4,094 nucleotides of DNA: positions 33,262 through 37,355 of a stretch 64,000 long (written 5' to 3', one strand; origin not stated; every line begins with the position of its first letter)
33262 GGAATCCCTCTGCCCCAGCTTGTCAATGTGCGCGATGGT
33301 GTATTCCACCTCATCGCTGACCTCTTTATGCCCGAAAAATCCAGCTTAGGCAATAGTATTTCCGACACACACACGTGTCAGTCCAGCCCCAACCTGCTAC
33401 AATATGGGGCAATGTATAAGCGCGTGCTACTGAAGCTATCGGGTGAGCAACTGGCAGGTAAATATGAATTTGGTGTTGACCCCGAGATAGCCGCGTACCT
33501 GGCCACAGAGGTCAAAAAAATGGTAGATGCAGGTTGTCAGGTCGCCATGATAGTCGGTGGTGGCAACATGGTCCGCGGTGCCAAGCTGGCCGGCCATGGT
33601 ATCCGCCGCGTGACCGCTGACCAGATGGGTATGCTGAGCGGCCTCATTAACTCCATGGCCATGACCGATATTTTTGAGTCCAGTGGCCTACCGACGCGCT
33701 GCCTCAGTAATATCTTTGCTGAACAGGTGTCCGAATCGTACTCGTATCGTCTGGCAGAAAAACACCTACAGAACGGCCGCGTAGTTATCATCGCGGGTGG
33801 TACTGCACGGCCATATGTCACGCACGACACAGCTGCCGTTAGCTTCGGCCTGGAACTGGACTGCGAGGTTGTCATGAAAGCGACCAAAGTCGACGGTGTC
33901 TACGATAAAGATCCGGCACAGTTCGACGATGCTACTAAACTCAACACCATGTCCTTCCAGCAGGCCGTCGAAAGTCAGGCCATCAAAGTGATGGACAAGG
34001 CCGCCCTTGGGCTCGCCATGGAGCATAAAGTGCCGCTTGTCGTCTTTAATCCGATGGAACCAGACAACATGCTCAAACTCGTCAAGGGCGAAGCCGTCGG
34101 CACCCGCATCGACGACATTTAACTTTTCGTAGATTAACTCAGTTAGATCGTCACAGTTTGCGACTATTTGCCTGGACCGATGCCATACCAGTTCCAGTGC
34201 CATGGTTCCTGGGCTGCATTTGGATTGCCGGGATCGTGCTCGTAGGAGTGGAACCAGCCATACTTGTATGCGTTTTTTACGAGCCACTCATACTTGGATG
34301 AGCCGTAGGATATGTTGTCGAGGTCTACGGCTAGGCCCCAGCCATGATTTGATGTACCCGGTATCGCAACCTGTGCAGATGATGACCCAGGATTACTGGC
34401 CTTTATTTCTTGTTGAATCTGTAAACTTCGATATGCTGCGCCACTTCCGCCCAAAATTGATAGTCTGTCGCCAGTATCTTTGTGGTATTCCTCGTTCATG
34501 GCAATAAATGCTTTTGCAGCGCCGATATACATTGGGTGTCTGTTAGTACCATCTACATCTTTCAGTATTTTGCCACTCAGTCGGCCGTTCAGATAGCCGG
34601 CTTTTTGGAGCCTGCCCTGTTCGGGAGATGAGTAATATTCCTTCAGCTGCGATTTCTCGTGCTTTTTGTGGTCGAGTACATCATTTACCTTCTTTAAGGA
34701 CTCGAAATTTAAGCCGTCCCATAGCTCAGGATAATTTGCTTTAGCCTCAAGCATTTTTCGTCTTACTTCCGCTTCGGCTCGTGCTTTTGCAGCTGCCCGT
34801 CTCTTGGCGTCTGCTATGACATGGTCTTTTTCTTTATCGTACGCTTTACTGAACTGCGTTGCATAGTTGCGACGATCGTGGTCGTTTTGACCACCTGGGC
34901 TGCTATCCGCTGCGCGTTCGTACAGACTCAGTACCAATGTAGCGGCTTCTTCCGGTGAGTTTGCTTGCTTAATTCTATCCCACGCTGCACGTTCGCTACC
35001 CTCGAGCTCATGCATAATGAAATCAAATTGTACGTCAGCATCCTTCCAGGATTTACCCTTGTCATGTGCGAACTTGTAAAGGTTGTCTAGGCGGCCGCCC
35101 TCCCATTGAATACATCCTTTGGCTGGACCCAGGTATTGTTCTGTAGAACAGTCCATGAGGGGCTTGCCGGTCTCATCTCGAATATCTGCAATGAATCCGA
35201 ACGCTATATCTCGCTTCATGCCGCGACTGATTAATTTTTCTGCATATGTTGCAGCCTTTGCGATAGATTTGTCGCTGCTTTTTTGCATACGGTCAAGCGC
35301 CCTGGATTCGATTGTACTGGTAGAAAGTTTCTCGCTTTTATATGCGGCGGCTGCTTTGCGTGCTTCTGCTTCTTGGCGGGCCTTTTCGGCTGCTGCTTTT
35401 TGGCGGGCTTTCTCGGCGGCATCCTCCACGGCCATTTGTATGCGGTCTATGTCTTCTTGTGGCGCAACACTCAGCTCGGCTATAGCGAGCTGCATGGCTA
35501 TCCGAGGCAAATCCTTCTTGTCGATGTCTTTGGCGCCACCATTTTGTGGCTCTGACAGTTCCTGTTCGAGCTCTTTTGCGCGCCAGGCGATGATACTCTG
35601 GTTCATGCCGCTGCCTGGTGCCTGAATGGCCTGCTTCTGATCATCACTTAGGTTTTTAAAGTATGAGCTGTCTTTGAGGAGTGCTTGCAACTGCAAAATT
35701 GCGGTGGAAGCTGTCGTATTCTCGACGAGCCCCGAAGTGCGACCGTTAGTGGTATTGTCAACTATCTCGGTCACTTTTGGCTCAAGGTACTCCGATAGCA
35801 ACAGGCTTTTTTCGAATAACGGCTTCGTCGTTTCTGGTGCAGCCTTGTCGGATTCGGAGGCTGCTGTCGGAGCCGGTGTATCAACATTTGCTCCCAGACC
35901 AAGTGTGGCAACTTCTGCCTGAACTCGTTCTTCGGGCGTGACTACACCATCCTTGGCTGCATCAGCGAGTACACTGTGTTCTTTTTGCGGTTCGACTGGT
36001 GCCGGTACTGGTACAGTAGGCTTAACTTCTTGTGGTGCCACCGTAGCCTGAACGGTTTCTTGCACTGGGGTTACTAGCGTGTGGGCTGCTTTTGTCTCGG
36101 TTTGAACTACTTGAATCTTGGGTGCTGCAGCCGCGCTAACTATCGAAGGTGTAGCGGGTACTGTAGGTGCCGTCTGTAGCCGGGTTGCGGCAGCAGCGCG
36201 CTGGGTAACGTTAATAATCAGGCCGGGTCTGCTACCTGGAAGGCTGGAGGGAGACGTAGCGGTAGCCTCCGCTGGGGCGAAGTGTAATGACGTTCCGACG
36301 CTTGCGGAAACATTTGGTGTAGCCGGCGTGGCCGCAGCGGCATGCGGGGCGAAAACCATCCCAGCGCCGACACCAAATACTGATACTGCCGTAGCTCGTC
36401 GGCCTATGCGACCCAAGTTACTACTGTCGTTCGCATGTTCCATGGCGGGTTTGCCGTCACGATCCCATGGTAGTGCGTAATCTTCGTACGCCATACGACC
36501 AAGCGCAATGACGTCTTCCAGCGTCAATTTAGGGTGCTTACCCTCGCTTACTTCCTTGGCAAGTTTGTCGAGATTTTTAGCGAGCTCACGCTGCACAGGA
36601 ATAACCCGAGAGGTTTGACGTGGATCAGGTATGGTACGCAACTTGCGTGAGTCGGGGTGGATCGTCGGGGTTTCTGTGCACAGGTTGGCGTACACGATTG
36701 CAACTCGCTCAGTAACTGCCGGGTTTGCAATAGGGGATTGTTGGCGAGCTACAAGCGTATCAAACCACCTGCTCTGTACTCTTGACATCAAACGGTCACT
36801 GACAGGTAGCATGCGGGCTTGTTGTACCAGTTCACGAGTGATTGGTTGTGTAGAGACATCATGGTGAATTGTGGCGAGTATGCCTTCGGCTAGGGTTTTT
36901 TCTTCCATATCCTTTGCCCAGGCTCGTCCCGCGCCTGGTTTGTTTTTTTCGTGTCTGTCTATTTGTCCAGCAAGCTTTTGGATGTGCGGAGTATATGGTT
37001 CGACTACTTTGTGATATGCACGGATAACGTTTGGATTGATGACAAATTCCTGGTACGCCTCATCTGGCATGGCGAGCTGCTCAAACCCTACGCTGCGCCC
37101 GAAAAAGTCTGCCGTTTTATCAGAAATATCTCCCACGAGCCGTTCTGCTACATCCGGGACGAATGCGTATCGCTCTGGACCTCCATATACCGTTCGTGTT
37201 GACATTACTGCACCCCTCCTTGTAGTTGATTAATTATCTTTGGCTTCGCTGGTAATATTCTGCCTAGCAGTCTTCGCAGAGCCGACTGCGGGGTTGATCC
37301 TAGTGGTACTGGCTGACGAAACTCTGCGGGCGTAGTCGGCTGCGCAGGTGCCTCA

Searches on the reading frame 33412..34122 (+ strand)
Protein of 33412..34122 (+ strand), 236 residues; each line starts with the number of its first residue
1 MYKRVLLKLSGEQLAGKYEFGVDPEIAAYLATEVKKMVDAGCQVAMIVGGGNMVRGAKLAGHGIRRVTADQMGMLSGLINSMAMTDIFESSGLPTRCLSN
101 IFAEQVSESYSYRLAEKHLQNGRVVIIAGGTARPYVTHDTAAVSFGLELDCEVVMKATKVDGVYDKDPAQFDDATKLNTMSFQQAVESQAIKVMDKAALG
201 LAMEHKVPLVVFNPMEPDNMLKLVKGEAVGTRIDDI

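Call 7: search_protein_families(library=pfam, proteins=[window:33412-34122:+], max_evalue=0.01)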
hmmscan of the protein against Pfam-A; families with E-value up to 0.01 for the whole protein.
window:33412-34122:+ (236 aa): 1 family
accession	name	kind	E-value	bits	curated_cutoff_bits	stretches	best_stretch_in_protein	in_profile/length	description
PF00696.33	AA_kinase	-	2.1e-29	103.4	24.9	1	3-213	1-234/234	Amino acid kinase family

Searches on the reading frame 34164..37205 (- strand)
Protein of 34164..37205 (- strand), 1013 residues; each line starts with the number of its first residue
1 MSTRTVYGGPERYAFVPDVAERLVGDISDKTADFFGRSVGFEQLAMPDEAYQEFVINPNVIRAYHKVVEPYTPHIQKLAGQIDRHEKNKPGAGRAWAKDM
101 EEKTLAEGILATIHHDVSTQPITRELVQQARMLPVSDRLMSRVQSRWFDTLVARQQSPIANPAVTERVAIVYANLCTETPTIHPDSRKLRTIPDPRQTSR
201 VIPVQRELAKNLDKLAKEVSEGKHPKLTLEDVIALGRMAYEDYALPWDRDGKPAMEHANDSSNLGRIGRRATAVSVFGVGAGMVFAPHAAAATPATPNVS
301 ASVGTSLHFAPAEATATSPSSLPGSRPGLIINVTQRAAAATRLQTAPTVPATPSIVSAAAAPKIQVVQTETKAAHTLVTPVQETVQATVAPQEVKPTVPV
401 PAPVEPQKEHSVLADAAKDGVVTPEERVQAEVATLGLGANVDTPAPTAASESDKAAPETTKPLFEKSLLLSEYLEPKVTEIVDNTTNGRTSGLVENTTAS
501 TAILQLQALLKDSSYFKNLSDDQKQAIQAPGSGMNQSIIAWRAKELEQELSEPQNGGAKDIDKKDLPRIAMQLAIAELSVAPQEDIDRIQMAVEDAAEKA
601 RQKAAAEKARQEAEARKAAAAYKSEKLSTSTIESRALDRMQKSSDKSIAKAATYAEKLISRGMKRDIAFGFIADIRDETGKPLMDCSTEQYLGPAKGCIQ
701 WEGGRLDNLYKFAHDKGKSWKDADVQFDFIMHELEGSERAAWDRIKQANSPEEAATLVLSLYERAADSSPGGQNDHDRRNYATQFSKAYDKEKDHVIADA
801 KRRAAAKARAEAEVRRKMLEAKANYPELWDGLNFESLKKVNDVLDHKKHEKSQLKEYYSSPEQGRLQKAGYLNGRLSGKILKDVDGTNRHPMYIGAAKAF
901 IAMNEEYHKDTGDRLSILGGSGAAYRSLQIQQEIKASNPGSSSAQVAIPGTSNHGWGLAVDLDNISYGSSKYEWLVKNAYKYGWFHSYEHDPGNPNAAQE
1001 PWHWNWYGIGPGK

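Call 7: search_protein_families(library=pfam, proteins=[window:34164-37205:-], max_evalue=0.01)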
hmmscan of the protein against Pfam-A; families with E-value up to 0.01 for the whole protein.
window:34164-37205:- (1013 aa): 2 families
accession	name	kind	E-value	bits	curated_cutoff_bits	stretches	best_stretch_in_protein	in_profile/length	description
PF18013.6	Phage_lysozyme2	-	2.4e-23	83.3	28.2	1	651-788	3-139/140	Phage tail lysozyme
PF02557.22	VanY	-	1.9e-14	54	25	1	896-1008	8-131/132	D-alanyl-D-alanine carboxypeptidase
